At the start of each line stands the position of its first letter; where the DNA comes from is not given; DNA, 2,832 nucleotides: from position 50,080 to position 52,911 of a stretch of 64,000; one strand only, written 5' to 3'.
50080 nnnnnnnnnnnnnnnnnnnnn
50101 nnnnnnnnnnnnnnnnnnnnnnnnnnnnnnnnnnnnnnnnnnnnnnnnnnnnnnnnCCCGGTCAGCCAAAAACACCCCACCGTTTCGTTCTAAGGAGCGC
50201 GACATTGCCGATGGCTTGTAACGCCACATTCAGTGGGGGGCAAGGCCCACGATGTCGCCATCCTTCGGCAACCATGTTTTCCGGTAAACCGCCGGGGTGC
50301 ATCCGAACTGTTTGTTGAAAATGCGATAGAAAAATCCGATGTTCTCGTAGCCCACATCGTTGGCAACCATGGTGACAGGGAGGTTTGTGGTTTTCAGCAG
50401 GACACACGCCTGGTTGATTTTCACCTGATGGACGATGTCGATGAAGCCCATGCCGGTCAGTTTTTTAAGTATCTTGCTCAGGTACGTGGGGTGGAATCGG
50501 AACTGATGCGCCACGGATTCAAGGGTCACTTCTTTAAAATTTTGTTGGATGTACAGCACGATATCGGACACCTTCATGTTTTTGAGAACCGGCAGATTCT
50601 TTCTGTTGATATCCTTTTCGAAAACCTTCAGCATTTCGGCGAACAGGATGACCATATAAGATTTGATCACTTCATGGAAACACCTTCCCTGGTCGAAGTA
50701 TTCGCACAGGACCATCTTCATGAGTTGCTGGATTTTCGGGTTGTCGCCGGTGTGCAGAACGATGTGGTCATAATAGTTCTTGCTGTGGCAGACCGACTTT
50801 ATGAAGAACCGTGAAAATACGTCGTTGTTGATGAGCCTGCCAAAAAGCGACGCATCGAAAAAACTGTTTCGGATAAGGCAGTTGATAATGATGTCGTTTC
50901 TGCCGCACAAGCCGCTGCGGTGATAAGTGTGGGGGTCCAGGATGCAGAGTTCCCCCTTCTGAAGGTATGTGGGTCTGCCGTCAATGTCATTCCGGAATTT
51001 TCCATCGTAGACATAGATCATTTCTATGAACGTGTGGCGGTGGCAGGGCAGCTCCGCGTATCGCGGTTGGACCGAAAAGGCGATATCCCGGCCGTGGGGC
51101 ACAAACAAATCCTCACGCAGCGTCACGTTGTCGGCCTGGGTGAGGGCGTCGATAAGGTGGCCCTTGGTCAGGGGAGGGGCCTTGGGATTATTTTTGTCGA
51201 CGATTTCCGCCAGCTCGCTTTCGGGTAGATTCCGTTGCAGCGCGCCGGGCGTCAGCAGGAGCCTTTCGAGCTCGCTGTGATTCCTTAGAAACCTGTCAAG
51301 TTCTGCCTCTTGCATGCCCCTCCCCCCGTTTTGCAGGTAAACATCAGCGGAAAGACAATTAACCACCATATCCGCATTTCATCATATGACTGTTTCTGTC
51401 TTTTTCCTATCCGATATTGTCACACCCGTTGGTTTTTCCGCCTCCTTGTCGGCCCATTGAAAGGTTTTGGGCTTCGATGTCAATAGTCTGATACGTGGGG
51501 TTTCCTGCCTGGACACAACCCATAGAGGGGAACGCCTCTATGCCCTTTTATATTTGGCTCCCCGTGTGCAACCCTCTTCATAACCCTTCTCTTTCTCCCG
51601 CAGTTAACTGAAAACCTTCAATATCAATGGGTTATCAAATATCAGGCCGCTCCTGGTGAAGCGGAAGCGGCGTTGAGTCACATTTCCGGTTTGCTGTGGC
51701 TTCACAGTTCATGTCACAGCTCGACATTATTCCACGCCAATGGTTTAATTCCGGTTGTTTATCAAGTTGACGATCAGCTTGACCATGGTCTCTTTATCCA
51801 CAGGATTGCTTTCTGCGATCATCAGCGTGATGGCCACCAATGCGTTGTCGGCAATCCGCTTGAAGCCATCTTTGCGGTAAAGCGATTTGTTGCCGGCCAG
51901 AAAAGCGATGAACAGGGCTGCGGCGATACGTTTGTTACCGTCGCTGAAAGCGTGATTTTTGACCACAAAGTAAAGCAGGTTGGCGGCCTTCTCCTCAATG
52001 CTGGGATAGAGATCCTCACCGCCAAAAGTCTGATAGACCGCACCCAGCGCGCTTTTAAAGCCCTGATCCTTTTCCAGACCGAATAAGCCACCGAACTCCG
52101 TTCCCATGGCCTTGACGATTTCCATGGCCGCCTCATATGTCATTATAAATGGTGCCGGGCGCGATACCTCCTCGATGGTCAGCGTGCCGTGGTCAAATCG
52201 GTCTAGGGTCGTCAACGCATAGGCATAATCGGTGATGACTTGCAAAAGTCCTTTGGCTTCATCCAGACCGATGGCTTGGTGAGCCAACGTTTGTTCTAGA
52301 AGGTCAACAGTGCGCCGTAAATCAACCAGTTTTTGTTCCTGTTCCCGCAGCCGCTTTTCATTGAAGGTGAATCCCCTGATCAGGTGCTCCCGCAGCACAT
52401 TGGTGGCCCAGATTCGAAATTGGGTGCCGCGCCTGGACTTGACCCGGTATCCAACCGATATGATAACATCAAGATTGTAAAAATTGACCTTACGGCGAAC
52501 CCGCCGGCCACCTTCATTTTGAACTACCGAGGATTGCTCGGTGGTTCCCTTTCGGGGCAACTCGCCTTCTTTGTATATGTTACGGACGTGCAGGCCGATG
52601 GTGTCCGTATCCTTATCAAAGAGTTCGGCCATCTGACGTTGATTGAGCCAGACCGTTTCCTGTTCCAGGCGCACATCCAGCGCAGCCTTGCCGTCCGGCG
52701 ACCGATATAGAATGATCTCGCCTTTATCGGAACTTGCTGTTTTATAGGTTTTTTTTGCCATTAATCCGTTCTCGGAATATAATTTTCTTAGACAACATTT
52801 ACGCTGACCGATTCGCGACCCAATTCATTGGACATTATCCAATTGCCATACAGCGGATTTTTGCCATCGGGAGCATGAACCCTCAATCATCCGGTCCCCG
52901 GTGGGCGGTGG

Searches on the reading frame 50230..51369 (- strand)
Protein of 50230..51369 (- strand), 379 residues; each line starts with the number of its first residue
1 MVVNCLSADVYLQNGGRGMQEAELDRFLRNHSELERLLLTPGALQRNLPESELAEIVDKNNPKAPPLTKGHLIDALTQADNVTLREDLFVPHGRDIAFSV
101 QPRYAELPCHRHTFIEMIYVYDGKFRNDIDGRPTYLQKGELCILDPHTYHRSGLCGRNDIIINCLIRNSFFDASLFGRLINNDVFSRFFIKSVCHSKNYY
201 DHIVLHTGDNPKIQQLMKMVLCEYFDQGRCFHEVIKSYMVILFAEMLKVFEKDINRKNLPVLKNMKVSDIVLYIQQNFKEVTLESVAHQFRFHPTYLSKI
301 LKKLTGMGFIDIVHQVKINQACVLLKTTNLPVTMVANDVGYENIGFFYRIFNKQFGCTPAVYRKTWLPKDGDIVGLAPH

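Call 3: search_protein_families(library=pfam, proteins=[window:50230-51369:-], max_evalue=0.01)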
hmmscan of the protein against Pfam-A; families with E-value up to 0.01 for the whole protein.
window:50230-51369:- (379 aa): 5 families
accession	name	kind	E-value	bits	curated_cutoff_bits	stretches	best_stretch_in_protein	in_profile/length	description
PF12833.13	HTH_18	-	4.1e-18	65.9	33.6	1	287-364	2-79/80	Helix-turn-helix domain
PF00165.29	HTH_AraC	-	5.7e-15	55.5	26.6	2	325-364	1-42/42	Bacterial regulatory helix-turn-helix proteins, AraC family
PF07883.17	Cupin_2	-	3.7e-07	30.2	27.2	1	99-151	4-55/70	Cupin domain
PF02311.25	AraC_binding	-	0.0013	18.9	21.1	1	109-151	18-60/135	AraC-like ligand binding domain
PF02082.26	Rrf2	-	0.0039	17.8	30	1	270-312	11-55/132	Iron-dependent Transcriptional regulator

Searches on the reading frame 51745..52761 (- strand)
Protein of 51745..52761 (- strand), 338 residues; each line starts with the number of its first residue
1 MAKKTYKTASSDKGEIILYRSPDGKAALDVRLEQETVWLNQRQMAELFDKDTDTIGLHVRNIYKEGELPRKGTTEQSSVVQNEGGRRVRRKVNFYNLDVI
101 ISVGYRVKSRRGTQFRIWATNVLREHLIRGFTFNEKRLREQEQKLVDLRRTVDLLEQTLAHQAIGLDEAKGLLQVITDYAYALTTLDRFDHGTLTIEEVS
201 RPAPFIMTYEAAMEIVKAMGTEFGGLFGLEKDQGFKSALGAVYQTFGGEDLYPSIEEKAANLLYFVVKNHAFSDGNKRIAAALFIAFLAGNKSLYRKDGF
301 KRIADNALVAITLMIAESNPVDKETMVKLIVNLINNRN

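Call 3: search_protein_families(library=pfam, proteins=[window:51745-52761:-], max_evalue=0.01)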
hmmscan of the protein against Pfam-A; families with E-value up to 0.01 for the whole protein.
window:51745-52761:- (338 aa): 2 families
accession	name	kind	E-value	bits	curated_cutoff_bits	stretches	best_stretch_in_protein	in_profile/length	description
PF13310.11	Virulence_RhuM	-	1e-25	91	33.7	1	73-143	2-72/252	Virulence protein RhuM family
PF02661.23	Fic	-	3.5e-13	50.6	24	1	208-288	3-93/93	Fic/DOC family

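Call 4: search_protein_families(library=padloc, proteins=[window:51745-52761:-], max_evalue=0.01)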
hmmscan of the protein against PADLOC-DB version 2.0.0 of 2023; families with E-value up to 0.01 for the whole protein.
window:51745-52761:- (338 aa): 41 families (the best 25 are shown)
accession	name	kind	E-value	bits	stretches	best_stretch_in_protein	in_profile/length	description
PDLC04965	PDC-S23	-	2.9e-136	452.2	1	13-336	4-325/327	-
PDLC04964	PDC-S23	-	4.4e-122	405.4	1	14-336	4-329/331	-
PDLC04963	PDC-S23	-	7.5e-121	401.4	1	15-336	3-309/312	-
PDLC04854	PDC-S05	-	6.3e-79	262.5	1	14-219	4-205/212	-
PDLC04848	PDC-S05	-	5.2e-69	231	2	15-195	4-180/291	-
PDLC04872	PDC-S05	-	6.8e-59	196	1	13-153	4-141/152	-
PDLC04876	PDC-S05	-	5.1e-55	183.9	1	11-147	5-141/174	-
PDLC04853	PDC-S05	-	3.4e-53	179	1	12-143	4-135/336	-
PDLC04852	PDC-S05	-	3.7e-53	178.6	1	9-144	6-141/346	-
PDLC04879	PDC-S05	-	5.7e-53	178.2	1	12-151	3-139/285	-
PDLC04858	PDC-S05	-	1.8e-52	174.8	1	13-143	4-131/138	-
PDLC04851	PDC-S05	-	1.2e-51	173.8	1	9-143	5-139/342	-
PDLC04870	PDC-S05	-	9.3e-48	160.4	1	9-142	4-134/214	-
PDLC04843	PDC-S05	-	2.4e-47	159.8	1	12-140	4-129/330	-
PDLC04868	PDC-S05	-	1.1e-44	150.9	1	13-146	5-138/335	-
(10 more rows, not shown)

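Call 5: search_protein_families(library=ncbifam, proteins=[window:51745-52761:-], max_evalue=0.01)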
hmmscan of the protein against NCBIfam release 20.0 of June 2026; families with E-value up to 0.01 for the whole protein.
window:51745-52761:- (338 aa): 1 family
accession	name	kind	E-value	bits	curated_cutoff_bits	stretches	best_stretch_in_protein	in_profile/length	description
TIGR01550.1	DOC_P1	subfamily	3.6e-07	30.4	38.65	1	255-292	51-88/122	type II toxin-antitoxin system death-on-curing family toxin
